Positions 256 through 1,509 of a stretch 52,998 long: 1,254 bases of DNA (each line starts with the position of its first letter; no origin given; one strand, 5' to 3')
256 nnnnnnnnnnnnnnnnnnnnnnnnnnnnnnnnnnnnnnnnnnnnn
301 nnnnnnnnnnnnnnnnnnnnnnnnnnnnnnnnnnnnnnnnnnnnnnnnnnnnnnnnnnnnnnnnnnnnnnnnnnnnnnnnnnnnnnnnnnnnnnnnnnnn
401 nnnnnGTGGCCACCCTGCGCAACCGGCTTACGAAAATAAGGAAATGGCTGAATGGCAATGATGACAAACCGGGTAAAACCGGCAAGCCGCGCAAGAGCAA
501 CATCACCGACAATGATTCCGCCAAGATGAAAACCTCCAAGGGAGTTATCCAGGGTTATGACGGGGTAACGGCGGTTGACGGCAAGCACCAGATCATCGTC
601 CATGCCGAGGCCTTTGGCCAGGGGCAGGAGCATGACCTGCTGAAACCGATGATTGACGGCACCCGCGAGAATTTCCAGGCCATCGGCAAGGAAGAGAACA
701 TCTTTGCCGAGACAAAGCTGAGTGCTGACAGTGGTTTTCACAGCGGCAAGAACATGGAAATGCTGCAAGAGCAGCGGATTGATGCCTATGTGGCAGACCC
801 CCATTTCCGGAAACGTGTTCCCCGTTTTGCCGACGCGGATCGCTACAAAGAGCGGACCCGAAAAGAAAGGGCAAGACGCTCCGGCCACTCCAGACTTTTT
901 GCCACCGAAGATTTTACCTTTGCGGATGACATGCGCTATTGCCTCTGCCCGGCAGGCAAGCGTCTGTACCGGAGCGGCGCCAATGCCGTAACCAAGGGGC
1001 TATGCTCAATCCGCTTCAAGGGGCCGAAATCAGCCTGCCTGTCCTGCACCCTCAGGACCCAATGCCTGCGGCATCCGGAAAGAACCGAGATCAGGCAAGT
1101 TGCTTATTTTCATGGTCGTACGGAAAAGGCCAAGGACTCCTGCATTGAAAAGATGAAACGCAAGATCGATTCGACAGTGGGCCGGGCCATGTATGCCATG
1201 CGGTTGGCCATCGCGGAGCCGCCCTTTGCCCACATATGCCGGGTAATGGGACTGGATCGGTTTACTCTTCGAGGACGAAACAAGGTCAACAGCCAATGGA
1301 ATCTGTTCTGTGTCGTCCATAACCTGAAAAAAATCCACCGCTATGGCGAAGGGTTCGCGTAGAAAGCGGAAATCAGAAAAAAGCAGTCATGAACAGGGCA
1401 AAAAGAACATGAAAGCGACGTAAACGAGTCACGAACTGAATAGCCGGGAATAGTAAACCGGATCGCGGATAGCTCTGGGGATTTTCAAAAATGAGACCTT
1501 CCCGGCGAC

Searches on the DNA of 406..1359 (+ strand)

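Call 90: search_with_rna_model(model_id=R2, sources=[L036, L037, L038, L039, L040, L041, L042, L043, L044, L045, L046, L047, L048, L049, L050, L051, L052, L053, L054, L055, L056, L057, L058, L059, L060, L061, L062, L063, L064, L065, L066, L067, L068, L069, L070, L071, L072, L073, L074, L075, L076, L077, L078, L079, L080, L081, L082, L083, L084, L085, L086, L087, L088, L089, L090, L091, L092, L093, L094, L095, L096, L097, L098, L099, L100, L101, L102, L103, L104, L105, L106, L107, L108, L109, L110, L111, L125], max_evalue=0.01)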
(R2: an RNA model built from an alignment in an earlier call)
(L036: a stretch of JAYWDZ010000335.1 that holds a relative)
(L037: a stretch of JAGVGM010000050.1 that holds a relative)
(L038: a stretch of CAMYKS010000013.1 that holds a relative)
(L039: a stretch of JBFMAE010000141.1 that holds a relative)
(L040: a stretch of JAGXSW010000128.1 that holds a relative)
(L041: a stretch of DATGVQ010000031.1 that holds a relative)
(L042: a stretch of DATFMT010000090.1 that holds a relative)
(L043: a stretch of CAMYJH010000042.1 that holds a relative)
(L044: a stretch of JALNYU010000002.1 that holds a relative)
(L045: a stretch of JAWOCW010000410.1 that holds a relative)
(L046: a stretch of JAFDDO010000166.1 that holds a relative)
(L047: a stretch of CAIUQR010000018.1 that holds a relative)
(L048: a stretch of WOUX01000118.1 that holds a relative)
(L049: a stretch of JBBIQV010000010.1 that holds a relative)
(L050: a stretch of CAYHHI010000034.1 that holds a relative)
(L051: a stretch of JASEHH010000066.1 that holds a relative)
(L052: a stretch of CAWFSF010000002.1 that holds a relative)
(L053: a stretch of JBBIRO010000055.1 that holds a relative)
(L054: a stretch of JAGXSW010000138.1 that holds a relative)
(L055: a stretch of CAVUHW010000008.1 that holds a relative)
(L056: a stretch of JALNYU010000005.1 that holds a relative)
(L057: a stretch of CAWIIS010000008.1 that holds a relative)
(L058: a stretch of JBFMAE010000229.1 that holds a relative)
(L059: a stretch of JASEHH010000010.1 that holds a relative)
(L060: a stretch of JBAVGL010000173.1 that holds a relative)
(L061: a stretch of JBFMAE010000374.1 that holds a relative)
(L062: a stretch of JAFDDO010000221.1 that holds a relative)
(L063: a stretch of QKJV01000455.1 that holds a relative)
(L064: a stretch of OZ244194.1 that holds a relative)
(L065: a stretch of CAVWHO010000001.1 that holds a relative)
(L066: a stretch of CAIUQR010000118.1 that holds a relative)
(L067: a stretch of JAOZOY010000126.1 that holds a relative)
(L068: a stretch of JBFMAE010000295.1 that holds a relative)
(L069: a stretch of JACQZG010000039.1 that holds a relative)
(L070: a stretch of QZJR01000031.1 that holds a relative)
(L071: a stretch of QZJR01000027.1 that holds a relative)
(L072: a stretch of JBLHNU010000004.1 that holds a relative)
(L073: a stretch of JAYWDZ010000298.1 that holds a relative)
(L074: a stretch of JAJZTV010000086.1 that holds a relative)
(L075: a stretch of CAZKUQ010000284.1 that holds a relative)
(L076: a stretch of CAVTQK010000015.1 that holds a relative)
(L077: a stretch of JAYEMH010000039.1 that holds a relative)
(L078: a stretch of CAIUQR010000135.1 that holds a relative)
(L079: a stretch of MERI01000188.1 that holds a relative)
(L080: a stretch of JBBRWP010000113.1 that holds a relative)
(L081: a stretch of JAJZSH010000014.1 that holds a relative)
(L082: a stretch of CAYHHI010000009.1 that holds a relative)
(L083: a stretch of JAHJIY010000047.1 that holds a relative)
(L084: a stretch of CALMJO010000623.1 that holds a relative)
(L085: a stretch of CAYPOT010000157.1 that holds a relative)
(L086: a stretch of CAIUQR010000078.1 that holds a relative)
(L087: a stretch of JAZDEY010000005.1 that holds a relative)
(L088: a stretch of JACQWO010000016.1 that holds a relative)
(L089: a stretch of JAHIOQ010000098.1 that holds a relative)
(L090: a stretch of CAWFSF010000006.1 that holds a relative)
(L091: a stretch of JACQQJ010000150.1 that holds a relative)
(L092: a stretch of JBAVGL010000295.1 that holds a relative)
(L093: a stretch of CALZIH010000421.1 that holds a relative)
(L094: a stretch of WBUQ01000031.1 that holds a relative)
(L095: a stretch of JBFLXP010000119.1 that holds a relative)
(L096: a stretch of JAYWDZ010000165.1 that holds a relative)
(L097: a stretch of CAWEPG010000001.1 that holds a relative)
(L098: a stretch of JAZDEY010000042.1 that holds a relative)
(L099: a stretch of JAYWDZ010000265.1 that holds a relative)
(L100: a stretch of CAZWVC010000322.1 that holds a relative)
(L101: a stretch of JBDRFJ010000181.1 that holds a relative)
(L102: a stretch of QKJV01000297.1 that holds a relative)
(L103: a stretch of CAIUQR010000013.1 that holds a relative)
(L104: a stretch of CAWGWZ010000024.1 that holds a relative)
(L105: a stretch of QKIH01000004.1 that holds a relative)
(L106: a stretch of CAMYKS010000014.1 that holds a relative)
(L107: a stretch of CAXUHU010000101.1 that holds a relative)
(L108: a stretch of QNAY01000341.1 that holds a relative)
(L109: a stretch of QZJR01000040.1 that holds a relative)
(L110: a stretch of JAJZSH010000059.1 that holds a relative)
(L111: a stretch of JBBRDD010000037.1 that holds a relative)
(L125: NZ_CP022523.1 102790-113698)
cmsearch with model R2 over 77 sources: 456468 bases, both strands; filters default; matches with E-value up to 0.01: 68.
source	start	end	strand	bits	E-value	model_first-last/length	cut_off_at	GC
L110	1063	1125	-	57.7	4.6e-11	1-63/63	no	0.73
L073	2657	2718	-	57.6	4.8e-11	1-63/63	no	0.58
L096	276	337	-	57.2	6e-11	1-63/63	no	0.56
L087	750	810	+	56.9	7e-11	1-63/63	no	0.67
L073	1712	1774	-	56.3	1e-10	1-63/63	no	0.63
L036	4204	4266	+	55.7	1.4e-10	1-63/63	no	0.68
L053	1479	1567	-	55.1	2e-10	1-63/63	no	0.52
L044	5842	5920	+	54.7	2.6e-10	1-63/63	no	0.71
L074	3739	3805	-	54.4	3e-10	1-63/63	no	0.55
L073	575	638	-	54.4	3.1e-10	1-63/63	no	0.61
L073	1293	1355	-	52.8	7.9e-10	1-63/63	no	0.65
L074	4817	4879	-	52.6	8.5e-10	1-63/63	no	0.6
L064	5558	5614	-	52.4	9.5e-10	1-63/63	no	0.6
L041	6468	6534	+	51.1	2e-09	1-63/63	no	0.69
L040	2247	2310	+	50.7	2.6e-09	1-63/63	no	0.53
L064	6958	7017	-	50.7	2.6e-09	1-63/63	no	0.6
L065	5575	5647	+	50.7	2.6e-09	1-63/63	no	0.64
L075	1231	1293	-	50.3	3.2e-09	1-63/63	no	0.56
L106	2411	2480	-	49.8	4.4e-09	1-63/63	no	0.53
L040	567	630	+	48.9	7.3e-09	1-63/63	no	0.53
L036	6412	6474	+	48.5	9.4e-09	1-63/63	no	0.7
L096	578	700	-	48.2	1.1e-08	1-63/63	no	0.57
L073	3391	3454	-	47.6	1.5e-08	1-63/63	no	0.67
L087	3809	3872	+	47.5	1.6e-08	1-63/63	no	0.72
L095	383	476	-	45.9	4.2e-08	1-63/63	no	0.61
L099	321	383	-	45.7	4.6e-08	1-63/63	no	0.65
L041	693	773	+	44.8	7.9e-08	1-63/63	no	0.68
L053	589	660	-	44.8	8e-08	1-63/63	no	0.51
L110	1753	1846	-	44.6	8.9e-08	1-63/63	no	0.63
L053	207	279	-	44.4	1e-07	1-63/63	no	0.64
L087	459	520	+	44.2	1.1e-07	1-63/63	no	0.68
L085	4540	4599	-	44.2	1.1e-07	1-63/63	no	0.62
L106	912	972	-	43.8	1.4e-07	1-63/63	no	0.52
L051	6807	6902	+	43.7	1.4e-07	1-63/63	no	0.65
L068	1159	1232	+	43.4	1.7e-07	1-63/63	no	0.53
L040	1335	1388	+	43.4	1.8e-07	1-63/63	no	0.48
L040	60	114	+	43.2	1.9e-07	1-63/63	no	0.47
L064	5074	5139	-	42.9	2.3e-07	1-63/63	no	0.56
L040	3112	3200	+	42.5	2.9e-07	1-63/63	no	0.48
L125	6978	7032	+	42.1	3.7e-07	1-63/63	no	0.51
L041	4515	4572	+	42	4e-07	1-63/63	no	0.67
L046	1867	1999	+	41.8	4.4e-07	1-63/63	no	0.56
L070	2062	2122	-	41.1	6.7e-07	1-63/63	no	0.54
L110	355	415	-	40.2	1.1e-06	1-63/63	no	0.59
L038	2701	2823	+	40.2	1.1e-06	1-63/63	no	0.52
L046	871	926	+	39.1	2.1e-06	1-63/63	no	0.54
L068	285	344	+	38.9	2.3e-06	1-63/63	no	0.47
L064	2742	2843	-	37.7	4.7e-06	1-63/63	no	0.47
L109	610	705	+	37.6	5.1e-06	1-63/63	no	0.51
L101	2171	2227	-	37.5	5.3e-06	1-63/63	no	0.47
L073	2232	2318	-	35.8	1.5e-05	1-63/63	no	0.63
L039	1544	1608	+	34.7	2.7e-05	1-63/63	no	0.6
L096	1070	1156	-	34.3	3.3e-05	1-63/63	no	0.66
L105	2756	2832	-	33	7e-05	1-63/63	no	0.52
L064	6309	6410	-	33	7.2e-05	1-63/63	no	0.48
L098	2714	2814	-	32.4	0.0001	1-63/63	no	0.67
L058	5157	5234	-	31.9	0.00013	1-63/63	no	0.54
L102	6542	6625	-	30.5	0.0003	1-63/63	no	0.46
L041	7218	7295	+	30.2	0.00036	1-63/63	no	0.54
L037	792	923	+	30.2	0.00037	1-63/63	no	0.52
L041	6002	6072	+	29.5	0.00054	1-63/63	no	0.54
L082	7285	7390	-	28.4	0.001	1-63/63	no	0.69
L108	1714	1790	+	27.8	0.0014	1-63/63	no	0.55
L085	3648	3703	-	27.3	0.0019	1-63/63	no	0.64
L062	2687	2748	-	27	0.0023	1-63/63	no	0.63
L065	4877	4934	+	26.8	0.0026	1-63/63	no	0.72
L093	1922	2009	-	26.7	0.0028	1-63/63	no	0.51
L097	4395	4461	+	26.2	0.0036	1-63/63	no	0.61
